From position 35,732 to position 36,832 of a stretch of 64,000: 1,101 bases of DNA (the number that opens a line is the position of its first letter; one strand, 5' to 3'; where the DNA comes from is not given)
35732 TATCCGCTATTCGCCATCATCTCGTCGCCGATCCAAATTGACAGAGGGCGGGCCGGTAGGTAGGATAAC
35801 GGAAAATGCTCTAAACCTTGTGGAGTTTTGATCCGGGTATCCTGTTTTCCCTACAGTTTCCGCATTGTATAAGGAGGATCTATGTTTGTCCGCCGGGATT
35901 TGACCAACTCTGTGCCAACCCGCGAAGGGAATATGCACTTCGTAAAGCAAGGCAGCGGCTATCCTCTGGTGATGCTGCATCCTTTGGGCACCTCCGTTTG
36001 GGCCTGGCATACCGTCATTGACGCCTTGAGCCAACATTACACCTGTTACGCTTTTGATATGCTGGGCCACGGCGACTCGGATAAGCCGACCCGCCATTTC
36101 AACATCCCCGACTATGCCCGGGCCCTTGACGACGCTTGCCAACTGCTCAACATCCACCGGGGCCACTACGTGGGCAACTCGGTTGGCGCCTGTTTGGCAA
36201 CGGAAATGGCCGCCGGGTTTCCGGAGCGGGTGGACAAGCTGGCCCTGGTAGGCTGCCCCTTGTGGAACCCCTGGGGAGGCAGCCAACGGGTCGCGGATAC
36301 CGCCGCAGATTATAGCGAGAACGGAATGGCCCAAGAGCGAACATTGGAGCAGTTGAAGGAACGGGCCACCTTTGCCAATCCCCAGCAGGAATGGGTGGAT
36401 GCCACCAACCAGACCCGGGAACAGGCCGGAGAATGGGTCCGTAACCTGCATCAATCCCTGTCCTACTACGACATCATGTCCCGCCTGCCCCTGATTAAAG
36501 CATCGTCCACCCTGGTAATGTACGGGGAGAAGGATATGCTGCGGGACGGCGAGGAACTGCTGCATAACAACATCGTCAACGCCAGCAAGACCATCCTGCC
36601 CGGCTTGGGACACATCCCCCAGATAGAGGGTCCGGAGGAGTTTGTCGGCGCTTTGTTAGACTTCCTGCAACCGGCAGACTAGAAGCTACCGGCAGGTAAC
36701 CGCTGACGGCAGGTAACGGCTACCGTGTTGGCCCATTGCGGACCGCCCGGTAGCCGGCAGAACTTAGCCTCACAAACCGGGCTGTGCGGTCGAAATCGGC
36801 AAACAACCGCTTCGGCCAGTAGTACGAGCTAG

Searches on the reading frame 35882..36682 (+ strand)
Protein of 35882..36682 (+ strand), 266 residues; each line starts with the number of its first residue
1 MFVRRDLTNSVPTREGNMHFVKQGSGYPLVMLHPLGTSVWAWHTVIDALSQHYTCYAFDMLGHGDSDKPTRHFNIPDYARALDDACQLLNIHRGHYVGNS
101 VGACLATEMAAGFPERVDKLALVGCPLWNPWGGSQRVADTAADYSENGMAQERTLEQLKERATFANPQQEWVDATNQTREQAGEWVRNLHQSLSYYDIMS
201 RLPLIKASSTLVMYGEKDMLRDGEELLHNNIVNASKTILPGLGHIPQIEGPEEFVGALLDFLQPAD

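Call 6: search_protein_families(library=pfam, proteins=[window:35882-36679:+], max_evalue=0.01)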
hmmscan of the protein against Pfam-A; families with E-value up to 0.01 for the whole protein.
window:35882-36679:+ (266 aa): 4 families
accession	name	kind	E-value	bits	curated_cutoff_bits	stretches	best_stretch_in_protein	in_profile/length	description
PF00561.26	Abhydrolase_1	-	4e-29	102.4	25.8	1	27-251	1-245/245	alpha/beta hydrolase fold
PF12697.13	Abhydrolase_6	-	1.4e-20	75.4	26.3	1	29-256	1-216/217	Alpha/beta hydrolase family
PF12146.15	Hydrolase_4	-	2.2e-10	40.7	27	1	29-233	7-219/239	Serine aminopeptidase, S33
PF07859.19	Abhydrolase_3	-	0.00079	19.7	25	1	97-234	76-192/210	alpha/beta hydrolase fold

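Call 12: find_encoding_contigs(protein=window:35882-36682:+, flank=6000, max_places=10)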
Protein window:35882-36682:+ (266 aa): 1 contig read that carries it; 1 place shown.
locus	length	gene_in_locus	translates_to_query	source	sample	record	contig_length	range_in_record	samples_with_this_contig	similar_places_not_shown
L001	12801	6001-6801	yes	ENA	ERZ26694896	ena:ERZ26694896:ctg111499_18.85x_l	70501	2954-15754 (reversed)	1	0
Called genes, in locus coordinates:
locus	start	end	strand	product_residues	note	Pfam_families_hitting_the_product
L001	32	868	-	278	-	PF02358:Trehalose_PPase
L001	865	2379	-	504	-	PF00982:Glyco_transf_20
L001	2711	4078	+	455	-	PF01555:N6_N4_Mtase, PF01844:HNH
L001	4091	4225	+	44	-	-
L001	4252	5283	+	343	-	PF03811:Zn_ribbon_InsA (weak), PF13610:DDE_Tnp_IS240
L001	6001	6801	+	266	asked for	PF00561:Abhydrolase_1, PF12146:Hydrolase_4, PF12697:Abhydrolase_6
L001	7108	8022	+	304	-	PF09084:NMT1 (faint), PF13379:NMT1_2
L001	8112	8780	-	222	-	-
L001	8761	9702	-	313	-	PF01555:N6_N4_Mtase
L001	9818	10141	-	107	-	-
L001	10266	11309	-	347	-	PF02779:Transket_pyr, PF02780:Transketolase_C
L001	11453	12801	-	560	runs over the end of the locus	PF03235:GmrSD_N, PF07510:GmrSD_C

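Call 68: search_protein_families(library=padloc, proteins=[L001:8761-9699:-], max_evalue=0.01)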
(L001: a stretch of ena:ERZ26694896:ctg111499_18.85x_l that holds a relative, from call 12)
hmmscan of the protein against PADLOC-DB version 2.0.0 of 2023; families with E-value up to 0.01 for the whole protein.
L001:8761-9699:- (312 aa): 69 families (the best 25 are shown)
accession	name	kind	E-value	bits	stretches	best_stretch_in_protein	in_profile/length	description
PDLC03350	MTase_II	-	1.3e-122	407.1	1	4-285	10-295/312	Type II methyltransferase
PDLC03353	MTase_II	-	1.2e-65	219.6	1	53-288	13-253/260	Type II methyltransferase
PDLC03259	MTase_II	-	1.3e-38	130.9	1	56-285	10-255/423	Type II methyltransferase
PDLC03387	MTase_II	-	6.1e-34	115.5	2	130-288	130-278/289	Type II methyltransferase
PDLC03371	MTase_II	-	1.2e-32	111.5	1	57-287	19-254/260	Type II methyltransferase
PDLC03260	MTase_II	-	9.9e-31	104.9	2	148-287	179-309/349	Type II methyltransferase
PDLC03283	MTase_II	-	1.4e-29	101.5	1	56-291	11-277/352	Type II methyltransferase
PDLC03299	MTase_II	-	1.7e-29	101.3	1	57-286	23-258/296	Type II methyltransferase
PDLC03246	MTase_II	-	5.3e-28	96.2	1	56-280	120-361/376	Type II methyltransferase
PDLC03320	MTase_II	-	1.4e-23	81.5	2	217-288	206-277/289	Type II methyltransferase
PDLC03230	MTase_II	-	9.9e-23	79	1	62-290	49-287/360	Type II methyltransferase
PDLC03363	MTase_II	-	6.1e-21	73.1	2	222-292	55-125/294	Type II methyltransferase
PDLC03295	MTase_II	-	4.7e-20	70.3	2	221-285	201-266/292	Type II methyltransferase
PDLC03236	MTase_II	-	5e-19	66.2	1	51-284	652-898/912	Type II methyltransferase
PDLC03216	MTase_II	-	1.1e-18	65.3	1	58-288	21-258/364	Type II methyltransferase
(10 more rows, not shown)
